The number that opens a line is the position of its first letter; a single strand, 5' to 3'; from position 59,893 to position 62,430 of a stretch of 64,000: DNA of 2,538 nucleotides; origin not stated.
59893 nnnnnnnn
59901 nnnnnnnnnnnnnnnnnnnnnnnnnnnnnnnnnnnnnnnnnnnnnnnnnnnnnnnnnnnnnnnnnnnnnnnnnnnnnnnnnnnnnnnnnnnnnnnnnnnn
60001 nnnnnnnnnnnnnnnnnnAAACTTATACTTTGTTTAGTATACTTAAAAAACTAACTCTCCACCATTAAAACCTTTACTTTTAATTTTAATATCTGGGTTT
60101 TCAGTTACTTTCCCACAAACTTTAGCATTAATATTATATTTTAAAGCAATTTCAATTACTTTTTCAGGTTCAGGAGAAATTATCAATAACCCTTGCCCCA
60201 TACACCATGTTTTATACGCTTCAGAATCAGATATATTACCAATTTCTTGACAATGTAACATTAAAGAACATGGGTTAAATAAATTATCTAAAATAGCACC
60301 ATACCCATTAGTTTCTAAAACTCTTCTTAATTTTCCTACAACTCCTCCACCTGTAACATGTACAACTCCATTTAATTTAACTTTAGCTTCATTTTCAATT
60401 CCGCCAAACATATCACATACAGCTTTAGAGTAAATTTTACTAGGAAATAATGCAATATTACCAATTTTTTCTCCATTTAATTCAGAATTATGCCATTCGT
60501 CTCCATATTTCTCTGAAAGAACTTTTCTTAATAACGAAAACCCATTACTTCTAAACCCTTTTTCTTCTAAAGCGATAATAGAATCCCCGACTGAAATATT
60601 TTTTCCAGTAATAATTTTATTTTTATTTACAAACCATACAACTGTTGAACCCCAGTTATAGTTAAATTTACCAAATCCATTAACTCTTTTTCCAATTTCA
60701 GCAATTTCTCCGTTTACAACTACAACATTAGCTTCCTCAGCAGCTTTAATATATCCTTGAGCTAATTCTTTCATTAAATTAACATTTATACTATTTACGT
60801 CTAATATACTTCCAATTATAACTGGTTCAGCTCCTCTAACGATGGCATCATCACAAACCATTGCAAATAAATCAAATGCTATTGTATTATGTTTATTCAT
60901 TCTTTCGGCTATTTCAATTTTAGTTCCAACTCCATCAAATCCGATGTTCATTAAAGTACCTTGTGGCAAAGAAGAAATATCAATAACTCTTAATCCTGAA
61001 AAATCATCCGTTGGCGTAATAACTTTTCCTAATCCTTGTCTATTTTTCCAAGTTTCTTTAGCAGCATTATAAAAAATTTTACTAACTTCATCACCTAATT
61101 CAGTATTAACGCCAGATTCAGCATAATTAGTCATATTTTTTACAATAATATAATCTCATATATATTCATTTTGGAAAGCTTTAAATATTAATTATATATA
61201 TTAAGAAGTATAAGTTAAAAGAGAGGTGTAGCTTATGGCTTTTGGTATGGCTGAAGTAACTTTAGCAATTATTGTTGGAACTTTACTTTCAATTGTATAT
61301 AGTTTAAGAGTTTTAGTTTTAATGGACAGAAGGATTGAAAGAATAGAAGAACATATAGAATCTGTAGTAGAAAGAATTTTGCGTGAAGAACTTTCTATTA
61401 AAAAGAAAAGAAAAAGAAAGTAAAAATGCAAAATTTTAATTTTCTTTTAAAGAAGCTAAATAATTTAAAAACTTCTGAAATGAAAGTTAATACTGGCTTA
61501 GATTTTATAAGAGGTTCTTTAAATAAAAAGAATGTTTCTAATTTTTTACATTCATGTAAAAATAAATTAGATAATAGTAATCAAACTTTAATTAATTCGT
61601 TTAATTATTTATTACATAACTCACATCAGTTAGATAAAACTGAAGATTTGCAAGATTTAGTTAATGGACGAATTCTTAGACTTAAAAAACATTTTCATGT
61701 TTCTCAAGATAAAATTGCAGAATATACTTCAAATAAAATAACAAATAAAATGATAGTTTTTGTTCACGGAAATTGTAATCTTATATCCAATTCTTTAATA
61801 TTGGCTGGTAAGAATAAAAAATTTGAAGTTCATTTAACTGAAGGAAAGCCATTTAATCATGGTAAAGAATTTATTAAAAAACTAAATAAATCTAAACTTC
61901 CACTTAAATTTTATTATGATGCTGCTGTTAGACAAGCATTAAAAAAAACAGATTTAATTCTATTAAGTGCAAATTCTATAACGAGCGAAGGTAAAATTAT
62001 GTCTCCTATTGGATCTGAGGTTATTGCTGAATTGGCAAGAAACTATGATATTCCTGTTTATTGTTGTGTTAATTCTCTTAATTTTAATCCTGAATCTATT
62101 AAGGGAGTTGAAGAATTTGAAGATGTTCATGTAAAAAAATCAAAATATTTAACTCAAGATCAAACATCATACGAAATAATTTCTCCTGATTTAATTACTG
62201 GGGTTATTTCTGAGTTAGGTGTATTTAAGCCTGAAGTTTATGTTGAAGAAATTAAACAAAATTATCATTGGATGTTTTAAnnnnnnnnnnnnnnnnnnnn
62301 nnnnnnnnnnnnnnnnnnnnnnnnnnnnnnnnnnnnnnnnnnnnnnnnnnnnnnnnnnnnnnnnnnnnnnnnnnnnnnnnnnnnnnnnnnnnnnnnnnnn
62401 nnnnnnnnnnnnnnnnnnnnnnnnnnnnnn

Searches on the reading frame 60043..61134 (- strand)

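Call 71: search_protein_families(library=pfam, proteins=[window:60043-61134:-], max_evalue=0.0001)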
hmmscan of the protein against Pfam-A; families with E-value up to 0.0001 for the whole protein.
window:60043-61134:- (363 aa): 2 families
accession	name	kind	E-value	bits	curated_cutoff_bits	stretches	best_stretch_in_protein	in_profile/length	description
PF02769.27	AIRS_C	-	1e-19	71.6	23.1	1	182-352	2-154/156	AIR synthase related protein, C-terminal domain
PF00586.29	AIRS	-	7.4e-11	42.9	24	1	57-148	10-97/112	AIR synthase related protein, N-terminal domain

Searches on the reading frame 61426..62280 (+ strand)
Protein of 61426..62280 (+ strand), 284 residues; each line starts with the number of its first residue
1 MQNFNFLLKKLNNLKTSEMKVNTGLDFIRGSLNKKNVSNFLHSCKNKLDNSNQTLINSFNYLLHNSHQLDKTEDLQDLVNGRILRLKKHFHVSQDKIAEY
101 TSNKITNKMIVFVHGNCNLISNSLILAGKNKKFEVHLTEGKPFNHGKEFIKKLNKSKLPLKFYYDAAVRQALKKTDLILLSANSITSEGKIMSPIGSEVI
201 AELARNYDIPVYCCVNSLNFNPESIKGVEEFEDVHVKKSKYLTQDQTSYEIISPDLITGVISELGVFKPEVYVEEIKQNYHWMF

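Call 71: search_protein_families(library=pfam, proteins=[window:61426-62280:+], max_evalue=0.0001)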
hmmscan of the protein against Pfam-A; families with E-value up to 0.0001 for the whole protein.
window:61426-62280:+ (284 aa): 1 family
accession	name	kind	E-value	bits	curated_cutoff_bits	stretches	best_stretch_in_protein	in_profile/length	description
PF01008.23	IF-2B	-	3.4e-32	112.2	22.4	1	50-269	44-280/280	Initiation factor 2 subunit family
